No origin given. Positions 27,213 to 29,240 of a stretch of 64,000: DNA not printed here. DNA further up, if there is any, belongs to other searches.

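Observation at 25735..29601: rrf2-aprA-aprB-sat unit: reversed apr gene order, compact subunits, Cys-less Rrf2 regulator, no Qmo/AprM/Dsr nearby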

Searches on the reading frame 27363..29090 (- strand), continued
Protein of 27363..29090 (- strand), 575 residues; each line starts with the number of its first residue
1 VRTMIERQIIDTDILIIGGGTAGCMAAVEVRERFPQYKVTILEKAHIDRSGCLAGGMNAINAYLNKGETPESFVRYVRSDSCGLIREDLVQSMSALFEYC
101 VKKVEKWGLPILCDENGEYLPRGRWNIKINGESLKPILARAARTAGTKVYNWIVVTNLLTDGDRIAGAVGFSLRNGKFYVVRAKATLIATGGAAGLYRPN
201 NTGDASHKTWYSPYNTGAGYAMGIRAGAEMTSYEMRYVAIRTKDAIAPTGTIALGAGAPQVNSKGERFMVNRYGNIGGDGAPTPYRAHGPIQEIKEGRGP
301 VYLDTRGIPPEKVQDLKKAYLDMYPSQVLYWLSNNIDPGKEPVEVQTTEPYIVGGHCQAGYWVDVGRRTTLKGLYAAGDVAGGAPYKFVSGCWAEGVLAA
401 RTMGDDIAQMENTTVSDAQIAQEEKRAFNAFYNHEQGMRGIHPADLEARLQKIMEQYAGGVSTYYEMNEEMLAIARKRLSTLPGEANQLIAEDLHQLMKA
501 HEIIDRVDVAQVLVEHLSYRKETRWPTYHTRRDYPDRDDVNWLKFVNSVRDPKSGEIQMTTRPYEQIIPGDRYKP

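Call 16: find_related_loci(query=A1, collection=genome_contigs, flank=8000)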
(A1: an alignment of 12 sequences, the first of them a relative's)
Query A1 (572 aa) in genome_contigs; peptide patterns used: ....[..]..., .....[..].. (x = any residue, [..] = any of these).
227 stretches matched a pattern; 172 encode a relative of the query (tblastn E <= 1e-3); the best 80 are kept; 80 distinct loci.
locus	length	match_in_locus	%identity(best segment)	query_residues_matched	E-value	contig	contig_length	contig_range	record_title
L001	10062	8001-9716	86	1-572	0e+0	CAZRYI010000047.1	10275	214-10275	MAG TPA_asm: uncultured Nitrospirota bacterium isolate SRP128015_co1_49 genome assembly, contig: NODE_10586_length_10275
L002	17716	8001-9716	85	1-572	0e+0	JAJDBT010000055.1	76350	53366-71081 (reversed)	MAG: Nitrospirota bacterium isolate OFTM211 OFTM211_54, whole genome shotgun sequence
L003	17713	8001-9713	86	1-571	0e+0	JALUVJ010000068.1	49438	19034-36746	MAG: Nitrospira sp. isolate 128-326_metabat2_scaf2bin.035 128-326_scaffold_231_c1, whole genome shotgun sequence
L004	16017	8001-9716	85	1-572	0e+0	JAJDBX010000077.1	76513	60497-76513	MAG: Nitrospirota bacterium isolate OFTM336 OFTM336_76, whole genome shotgun sequence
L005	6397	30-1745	85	1-572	0e+0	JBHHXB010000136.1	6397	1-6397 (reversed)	MAG: Nitrospiria bacterium isolate D_2_bin.8 NODE_6723_length_6397_cov_16.513245, whole genome shotgun sequence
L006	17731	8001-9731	86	1-572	0e+0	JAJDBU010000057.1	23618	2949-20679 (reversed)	MAG: Nitrospirota bacterium isolate OFTM244 OFTM244_56, whole genome shotgun sequence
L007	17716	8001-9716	85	1-572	0e+0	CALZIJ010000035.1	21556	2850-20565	MAG: Nitrospiria bacterium isolate FO_M_Nitrospirota_01.1 genome assembly, contig: scaffold_1635, whole genome shotgun s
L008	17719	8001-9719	85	1-572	0e+0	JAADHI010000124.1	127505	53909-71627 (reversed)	MAG: Candidatus Manganitrophaceae bacterium isolate M_MetaBat.18 contig-127_32, whole genome shotgun sequence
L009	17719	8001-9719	85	1-572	0e+0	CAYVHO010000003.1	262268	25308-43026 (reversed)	MAG TPA_asm: uncultured Nitrospira sp. isolate SRP215229_co1_117 genome assembly, contig: NODE_11_length_262268_cov_144.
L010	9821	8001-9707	80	2-570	0e+0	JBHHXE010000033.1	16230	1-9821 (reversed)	MAG: Nitrospiria bacterium isolate D_2_bin.51 NODE_1269_length_16230_cov_10.095023, whole genome shotgun sequence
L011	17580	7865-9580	86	1-572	0e+0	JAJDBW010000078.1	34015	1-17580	MAG: Nitrospirota bacterium isolate OFTM308 OFTM308_77, whole genome shotgun sequence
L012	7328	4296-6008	80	2-572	0e+0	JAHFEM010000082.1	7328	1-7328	MAG: Nitrospirae bacterium isolate nzgw269 NODE_13247_length_7329_cov_2.492508, whole genome shotgun sequence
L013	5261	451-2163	80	2-572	0e+0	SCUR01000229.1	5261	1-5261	MAG: Candidatus Manganitrophaceae bacterium isolate GW715_bin.13 GW715_bin.13-53854, whole genome shotgun sequence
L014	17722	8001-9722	77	2-572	0e+0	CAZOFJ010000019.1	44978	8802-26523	MAG TPA_asm: uncultured Nitrospirota bacterium isolate SRP287051_co2_246 genome assembly, contig: NODE_1813_length_44978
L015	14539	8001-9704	78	3-570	0e+0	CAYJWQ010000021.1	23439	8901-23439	MAG TPA_asm: uncultured Nitrospirota bacterium isolate ERP125453_co1_508 genome assembly, contig: NODE_2001_length_23439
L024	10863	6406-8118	72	2-572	0e+0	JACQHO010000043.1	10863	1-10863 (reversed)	MAG: Nitrospirae bacterium isolate NC_groundwater_1101_Ag_S2p5_58_88 S_2p5_S6_coassembly_k141_708536, whole genome shotg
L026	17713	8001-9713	71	2-572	0e+0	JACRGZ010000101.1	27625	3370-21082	MAG: Nitrospirae bacterium isolate NC_groundwater_1764_Pr3_B-0.1um_46_12 SR-2_scaffold_141_2116210, whole genome shotgun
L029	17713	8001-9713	72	2-572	0e+0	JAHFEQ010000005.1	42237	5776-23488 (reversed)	MAG: Nitrospirae bacterium isolate nzgw272 NODE_573_length_42238_cov_6.165919, whole genome shotgun sequence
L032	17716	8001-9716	71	1-572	0e+0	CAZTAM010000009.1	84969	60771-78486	MAG TPA_asm: uncultured Nitrospiraceae bacterium isolate SRP323723_co1_34 genome assembly, contig: NODE_247_length_84969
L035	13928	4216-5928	70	2-572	0e+0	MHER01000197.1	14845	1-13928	MAG: Nitrospirae bacterium RIFCSPLOW2_12_42_9 rifcsplowo2_12_sub10_scaffold_874, whole genome shotgun sequence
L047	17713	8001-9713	61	3-572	0e+0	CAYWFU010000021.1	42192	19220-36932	MAG TPA_asm: uncultured bacterium isolate binchicken_co232_183 genome assembly, contig: NODE_1458_length_42192_cov_8.108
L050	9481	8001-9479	71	5-496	0e+0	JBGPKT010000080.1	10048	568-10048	MAG: Nitrospiria bacterium isolate OBJ_0618_7090110_28 k141_5748616_length_10048_cov_14.2027, whole genome shotgun seque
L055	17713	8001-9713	60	5-572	0e+0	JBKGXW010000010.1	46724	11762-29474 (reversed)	MAG: Halanaerobiales bacterium isolate C1M08_10 NODE_207_length_46724_cov_24.804838, whole genome shotgun sequence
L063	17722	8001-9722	60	1-572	0e+0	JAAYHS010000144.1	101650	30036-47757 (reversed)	MAG: Bacillota bacterium isolate AS09scLD_40 207514_AS09, whole genome shotgun sequence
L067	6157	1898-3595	61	8-572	0e+0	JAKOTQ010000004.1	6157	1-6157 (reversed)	MAG: Bacillota bacterium isolate CAAI_maxbin.029 k201_583681, whole genome shotgun sequence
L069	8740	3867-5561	61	9-572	0e+0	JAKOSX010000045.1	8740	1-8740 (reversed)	MAG: Bacillota bacterium isolate all_metabat.182_sub k201_323715, whole genome shotgun sequence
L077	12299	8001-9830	55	5-572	0e+0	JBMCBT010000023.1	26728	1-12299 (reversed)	MAG: Halothermotrichaceae bacterium isolate C1M08_27 NODE_776_length_26728_cov_6.858584, whole genome shotgun sequence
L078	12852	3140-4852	61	2-571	0e+0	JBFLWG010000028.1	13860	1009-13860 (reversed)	MAG: Candidatus Hadarchaeota archaeon isolate MAG026 MAG026_28, whole genome shotgun sequence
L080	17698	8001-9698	58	8-572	0e+0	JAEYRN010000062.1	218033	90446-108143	MAG: Bacillota bacterium isolate OH_CBB_61 k127_1376665, whole genome shotgun sequence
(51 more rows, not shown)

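Call 21: search_protein_families(library=pfam, proteins=[L024:5470-6345:+, L035:6470-8881:+, L005:3430-5199:+, L002:13352-14083:+, L008:14312-14905:+, L015:11501-12415:+, L032:13902-14813:+, L029:14752-16428:-, L026:5349-7253:-, L050:5542-6882:-], max_evalue=0.00001)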
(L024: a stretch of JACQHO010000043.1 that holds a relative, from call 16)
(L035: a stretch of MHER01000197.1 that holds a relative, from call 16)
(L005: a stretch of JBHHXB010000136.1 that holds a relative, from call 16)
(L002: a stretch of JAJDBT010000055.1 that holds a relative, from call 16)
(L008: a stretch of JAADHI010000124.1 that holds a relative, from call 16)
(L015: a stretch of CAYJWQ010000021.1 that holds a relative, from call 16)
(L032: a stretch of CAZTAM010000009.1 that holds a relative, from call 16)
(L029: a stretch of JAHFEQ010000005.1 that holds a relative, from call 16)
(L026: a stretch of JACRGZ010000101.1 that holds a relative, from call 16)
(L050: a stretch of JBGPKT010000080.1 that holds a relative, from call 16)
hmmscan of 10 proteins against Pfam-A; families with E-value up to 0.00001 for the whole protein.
L024:5470-6345:+ (291 aa): 1 family
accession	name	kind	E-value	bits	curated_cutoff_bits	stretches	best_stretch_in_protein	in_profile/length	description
PF01925.25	TauE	-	3e-25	89.7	32.6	1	10-231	1-228/237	Sulfite exporter TauE/SafE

L035:6470-8881:+ (803 aa): 3 families
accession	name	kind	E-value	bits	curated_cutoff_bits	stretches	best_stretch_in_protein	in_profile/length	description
PF01077.27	NIR_SIR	-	5.5e-64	214.8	27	2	127-282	1-154/158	Nitrite and sulphite reductase 4Fe-4S domain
PF03460.22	NIR_SIR_ferr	-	1.5e-36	124.4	24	2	52-117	1-67/69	Nitrite/Sulfite reductase ferredoxin-like half domain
PF01206.22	TusA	-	3.7e-19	68.8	28.6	1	734-802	3-70/70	Sulfurtransferase TusA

L005:3430-5199:+ (589 aa): 1 family
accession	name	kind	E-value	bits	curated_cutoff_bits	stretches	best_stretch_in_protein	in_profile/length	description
PF02386.22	TrkH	-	2.2e-56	191.8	27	1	173-569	49-489/502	Cation transport protein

L002:13352-14083:+ (243 aa): 2 families
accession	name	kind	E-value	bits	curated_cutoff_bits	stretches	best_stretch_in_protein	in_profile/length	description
PF02254.24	TrkA_N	-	1.3e-24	87.2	23.8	1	6-119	1-114/116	TrkA-N domain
PF02080.26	TrkA_C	-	6.2e-07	29.7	27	1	157-229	10-68/71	TrkA-C domain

L008:14312-14905:+ (197 aa): 2 families
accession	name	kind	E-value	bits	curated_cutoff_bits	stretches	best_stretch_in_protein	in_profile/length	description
PF01381.28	HTH_3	-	1.1e-10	41.8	23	1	13-65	1-55/55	Helix-turn-helix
PF13560.12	HTH_31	-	3.2e-06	27.8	27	1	10-60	3-56/64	Helix-turn-helix domain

L015:11501-12415:+ (304 aa): 5 families
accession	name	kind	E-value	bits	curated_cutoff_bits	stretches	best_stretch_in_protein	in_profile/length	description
PF10609.15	ParA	-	1.6e-71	241.1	27.1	1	38-290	1-245/246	NUBPL iron-transfer P-loop NTPase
PF01656.29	CbiA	-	7.3e-14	52.3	25.4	1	43-271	1-123/125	CobQ/CobB/MinD/ParA nucleotide binding domain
PF13614.12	AAA_31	-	6.4e-09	36.4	27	1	41-79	2-40/177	AAA domain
PF00142.24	Fer4_NifH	-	1.9e-07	31.3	25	0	46-75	5-34/271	4Fe-4S iron sulfur cluster binding proteins, NifH/frxC family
PF09140.17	MipZ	-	6.3e-07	29.4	20.7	1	45-89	5-49/262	ATPase MipZ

L032:13902-14813:+ (303 aa): 1 family
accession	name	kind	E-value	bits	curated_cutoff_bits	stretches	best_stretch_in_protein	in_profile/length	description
PF01259.24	SAICAR_synt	-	7.7e-77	258.6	20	1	29-276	4-229/233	SAICAR synthetase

L029:14752-16428:- (558 aa): 1 family
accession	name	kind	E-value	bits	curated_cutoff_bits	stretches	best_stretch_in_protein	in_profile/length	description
PF03109.22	ABC1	-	9.4e-76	254.6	22.9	1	99-340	1-242/244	ABC1 atypical kinase-like domain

L026:5349-7253:- (634 aa): 7 families
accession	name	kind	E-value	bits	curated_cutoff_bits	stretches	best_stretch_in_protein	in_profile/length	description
PF00990.26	GGDEF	-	1.6e-43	148.7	23.8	1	221-374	1-160/161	Diguanylate cyclase, GGDEF domain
PF13487.12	HD_5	-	9.5e-40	136.6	27.2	1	441-605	3-170/170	HD domain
PF01966.28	HD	-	4.6e-20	72.5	22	1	454-574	3-116/116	HD domain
PF01590.32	GAF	-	8.9e-18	65.5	22.4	1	72-208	3-133/133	GAF domain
PF13185.12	GAF_2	-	3e-13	50.6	28.6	1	71-208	4-135/136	GAF domain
PF13492.12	GAF_3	-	1.5e-07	32.3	27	1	73-210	4-129/129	GAF domain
PF24898.2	GGDEF_GdpP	-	4.1e-07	30.8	30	1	258-378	1-118/126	Cyclic-di-AMP phosphodiesterase GdpP-like, GGDEF domain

L050:5542-6882:- (446 aa): 3 families
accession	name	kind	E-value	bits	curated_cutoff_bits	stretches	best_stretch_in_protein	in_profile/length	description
PF01595.25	CNNM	-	8.1e-43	146.6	28.4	1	9-205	1-181/181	Cyclin M transmembrane N-terminal domain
PF03471.22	CorC_HlyC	-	7.8e-21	74.3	27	1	355-432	2-80/81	Transporter associated domain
PF00571.33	CBS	-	4.8e-15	56.1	24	1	288-339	5-56/57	CBS domain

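Call 22: search_protein_families(library=pfam, proteins=[L002:14939-15856:+, L069:2355-3758:+, L080:4527-5897:-, L080:5945-6235:-, L063:9867-11249:+, L067:3913-4671:+, L077:10608-11309:+, L055:11991-13385:+, L078:6682-7746:+, L047:11515-12291:+], max_evalue=0.00001)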
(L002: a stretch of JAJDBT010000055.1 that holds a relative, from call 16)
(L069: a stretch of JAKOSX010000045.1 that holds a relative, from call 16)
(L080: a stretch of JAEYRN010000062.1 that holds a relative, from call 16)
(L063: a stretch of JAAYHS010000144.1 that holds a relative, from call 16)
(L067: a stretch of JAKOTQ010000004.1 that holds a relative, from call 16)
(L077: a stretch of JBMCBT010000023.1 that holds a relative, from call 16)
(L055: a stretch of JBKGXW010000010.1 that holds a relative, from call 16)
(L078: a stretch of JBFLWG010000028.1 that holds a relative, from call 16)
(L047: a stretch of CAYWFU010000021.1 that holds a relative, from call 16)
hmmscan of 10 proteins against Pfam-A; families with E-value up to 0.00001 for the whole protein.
L002:14939-15856:+ (305 aa): 1 family
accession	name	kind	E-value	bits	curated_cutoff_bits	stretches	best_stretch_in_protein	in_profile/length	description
PF01063.24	Aminotran_4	-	1.8e-55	188.7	28.5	1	34-266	1-223/223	Amino-transferase class IV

L069:2355-3758:+ (467 aa): 2 families
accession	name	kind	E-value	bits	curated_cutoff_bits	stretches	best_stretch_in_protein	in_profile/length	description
PF00069.31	Pkinase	-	7.9e-13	48.8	31.7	1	169-254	164-257/263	Protein kinase domain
PF07714.23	PK_Tyr_Ser-Thr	-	9.3e-09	35.4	23.1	1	169-256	171-256/258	Protein tyrosine and serine/threonine kinase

L080:4527-5897:- (456 aa): 1 family
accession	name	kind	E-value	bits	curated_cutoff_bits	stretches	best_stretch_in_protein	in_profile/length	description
PF05167.17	DUF711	-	1.8e-197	656.6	25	1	16-426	1-412/413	Uncharacterised ACR (DUF711)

L080:5945-6235:- (96 aa): 2 families
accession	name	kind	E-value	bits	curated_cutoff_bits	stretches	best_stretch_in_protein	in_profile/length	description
PF13740.12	ACT_6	-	1e-16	61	23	1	8-84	1-75/76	ACT domain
PF01842.31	ACT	-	2.1e-08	34.2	27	1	11-58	2-52/66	ACT domain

L063:9867-11249:+ (460 aa): 14 families
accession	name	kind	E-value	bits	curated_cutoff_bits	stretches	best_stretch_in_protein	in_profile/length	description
PF07992.20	Pyr_redox_2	-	1.1e-75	255.2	26.1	1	4-323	2-291/291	Pyridine nucleotide-disulphide oxidoreductase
PF02852.28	Pyr_redox_dim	-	6.9e-35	120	25.3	1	342-450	1-109/110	Pyridine nucleotide-disulphide oxidoreductase, dimerisation domain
PF00070.33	Pyr_redox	-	2.2e-22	79.8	22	1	175-248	2-77/82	Pyridine nucleotide-disulphide oxidoreductase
PF13738.12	Pyr_redox_3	-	6.2e-14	52.4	30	1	129-306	119-305/305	Pyridine nucleotide-disulphide oxidoreductase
PF03486.20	HI0933_like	-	2.3e-08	34.2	50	0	4-35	2-33/244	HI0933-like protein Rossmann domain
PF13450.12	NAD_binding_8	-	9.1e-08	32.7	21.9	0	7-40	1-35/68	NAD(P)-binding Rossmann-like domain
PF12831.13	FAD_oxidored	-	9.9e-08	32.1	27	1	6-50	3-48/416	FAD dependent oxidoreductase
PF01134.28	GIDA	-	1.5e-07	31.3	22.1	0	6-55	3-50/391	Glucose inhibited division protein A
PF01266.30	DAO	-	3.2e-07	30.6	27.9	0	5-38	2-37/353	FAD dependent oxidoreductase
PF13434.12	Lys_Orn_oxgnase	-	6.3e-07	29.3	21.3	1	119-187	130-203/339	L-lysine 6-monooxygenase/L-ornithine 5-monooxygenase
PF01494.25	FAD_binding_3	-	2.5e-06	27.4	22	0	3-35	2-34/349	FAD binding domain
PF01262.27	AlaDh_PNT_C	-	2.7e-06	27.4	23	0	174-219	30-76/214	Alanine dehydrogenase/PNT, C-terminal domain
PF00890.30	FAD_binding_2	-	4.4e-06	26.6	20.4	0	6-36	3-33/414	FAD binding domain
PF02737.24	3HCDH_N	-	7.3e-06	26.4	22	0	176-229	3-56/180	3-hydroxyacyl-CoA dehydrogenase, NAD binding domain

L067:3913-4671:+ (252 aa): 1 family
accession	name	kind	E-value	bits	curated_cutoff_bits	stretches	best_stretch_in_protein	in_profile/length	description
PF00977.27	His_biosynth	-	4.5e-27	95.4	23.6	1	5-233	4-222/228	Histidine biosynthesis protein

L077:10608-11309:+ (233 aa): 1 family
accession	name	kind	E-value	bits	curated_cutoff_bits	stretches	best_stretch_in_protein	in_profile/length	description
PF13367.11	PrsW-protease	-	7.3e-37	127.2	23.5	1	43-214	1-192/196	PrsW family intramembrane metalloprotease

L055:11991-13385:+ (464 aa): 7 families
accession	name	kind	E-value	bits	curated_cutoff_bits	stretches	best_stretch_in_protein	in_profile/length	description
PF21688.3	FAD-depend_C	-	3.9e-13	50.5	27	1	255-411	35-195/197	FAD-dependent protein, C-terminal domain-like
PF07992.20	Pyr_redox_2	-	1.2e-12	48.3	26.1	0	143-222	173-249/291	Pyridine nucleotide-disulphide oxidoreductase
PF01266.30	DAO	-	1.4e-11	45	27.9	0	7-41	1-33/353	FAD dependent oxidoreductase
PF03486.20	HI0933_like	-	2.4e-10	40.7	50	0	7-46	2-39/244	HI0933-like protein Rossmann domain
PF01134.28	GIDA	-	2.2e-07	30.8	22.1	0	369-457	300-382/391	Glucose inhibited division protein A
PF13738.12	Pyr_redox_3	-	3.5e-06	26.9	30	0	9-40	1-31/305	Pyridine nucleotide-disulphide oxidoreductase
PF01494.25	FAD_binding_3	-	7e-06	25.9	22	0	6-27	2-23/349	FAD binding domain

L078:6682-7746:+ (354 aa): 1 family
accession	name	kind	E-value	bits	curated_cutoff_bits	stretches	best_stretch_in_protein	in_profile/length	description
PF00490.27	ALAD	-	1.1e-134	449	24.6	1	29-350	2-317/317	Delta-aminolevulinic acid dehydratase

L047:11515-12291:+ (258 aa): 2 families
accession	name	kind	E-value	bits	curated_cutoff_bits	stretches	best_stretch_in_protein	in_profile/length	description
PF00005.33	ABC_tran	-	5.7e-37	127.8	25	1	23-161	2-136/137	ABC transporter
PF13304.12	AAA_21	-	5.9e-08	33.6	27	0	100-194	200-300/304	AAA domain, putative AbiEii toxin, Type IV TA system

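Call 43: search_protein_representatives(protein=P0001)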
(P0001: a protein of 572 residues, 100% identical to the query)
Query: 572 residues. Proteins with E-value up to 0.001 (for the whole library): 4799; up to 1e-10: 2012; up to 1e-30: 315. The best 150 are listed.
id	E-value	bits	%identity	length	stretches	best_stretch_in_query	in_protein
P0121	2.6e-213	726.3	56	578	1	5-570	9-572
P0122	1.0e-203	694.6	54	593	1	2-572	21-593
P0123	7.1e-200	682.0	54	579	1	5-564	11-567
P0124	5.3e-171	586.6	50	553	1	9-561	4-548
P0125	1.1e-169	582.2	50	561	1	7-552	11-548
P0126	1.3e-164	565.5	50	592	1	1-571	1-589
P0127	1.5e-161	555.5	49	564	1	2-564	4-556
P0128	5.0e-160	550.4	50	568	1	8-547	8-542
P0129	4.1e-151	521.0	47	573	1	5-562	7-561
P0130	1.1e-148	513.0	43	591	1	2-567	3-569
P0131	5.9e-148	510.6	45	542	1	5-565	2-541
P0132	5.7e-145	500.7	49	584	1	9-561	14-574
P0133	1.1e-132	460.1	57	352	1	219-572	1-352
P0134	1.8e-129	449.5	44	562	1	6-559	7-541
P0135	4.6e-124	431.7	43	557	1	6-559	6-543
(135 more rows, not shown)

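Call 55: find_encoding_contigs(protein=P0024, flank=10000, max_places=1)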
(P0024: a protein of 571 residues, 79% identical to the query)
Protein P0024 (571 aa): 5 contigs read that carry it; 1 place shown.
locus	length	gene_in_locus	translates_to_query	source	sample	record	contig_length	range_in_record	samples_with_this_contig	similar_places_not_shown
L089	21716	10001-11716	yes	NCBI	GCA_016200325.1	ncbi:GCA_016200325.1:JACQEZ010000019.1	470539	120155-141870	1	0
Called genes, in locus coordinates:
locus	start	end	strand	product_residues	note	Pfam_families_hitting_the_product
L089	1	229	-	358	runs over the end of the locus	PF00072:Response_reg, PF13487:HD_5, PF01966:HD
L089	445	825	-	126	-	PF13442:Cytochrome_CBB3, PF00034:Cytochrom_C (weak)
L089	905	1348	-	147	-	PF00034:Cytochrom_C, PF13442:Cytochrome_CBB3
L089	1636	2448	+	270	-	PF03781:FGE-sulfatase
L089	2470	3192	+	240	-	PF00215:OMPdecase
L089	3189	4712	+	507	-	PF04715:, PF00425:Chorismate_bind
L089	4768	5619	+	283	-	PF01063:Aminotran_4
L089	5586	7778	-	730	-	PF13185:GAF_2, PF13492:GAF_3 (weak), PF01590:GAF, PF13185:GAF_2, PF13492:GAF_3, PF00512:HisKA, PF02518:HATPase_c, PF00072:Response_reg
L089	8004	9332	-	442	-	PF01595:CNNM, PF00571:CBS (weak), PF03471:CorC_HlyC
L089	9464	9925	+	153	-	PF02082:Rrf2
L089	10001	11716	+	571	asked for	PF00890:FAD_binding_2, PF01266:DAO (weak), PF01946:Thi4 (faint), PF07992:Pyr_redox_2 (weak), PF12831:FAD_oxidored (weak), PF02910:Succ_DH_flav_C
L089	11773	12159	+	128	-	PF00037:Fer4 (faint), PF13237:Fer4_10 (faint), PF12838:Fer4_7 (weak), PF13187:Fer4_9 (weak)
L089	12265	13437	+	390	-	PF14306:PUA_2, PF01747:ATP-sulfurylase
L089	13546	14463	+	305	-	PF10609:ParA, PF00142:Fer4_NifH (weak), PF01656:CbiA, PF09140:MipZ (weak), PF13614:AAA_31 (weak)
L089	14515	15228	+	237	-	PF08369:PCP_red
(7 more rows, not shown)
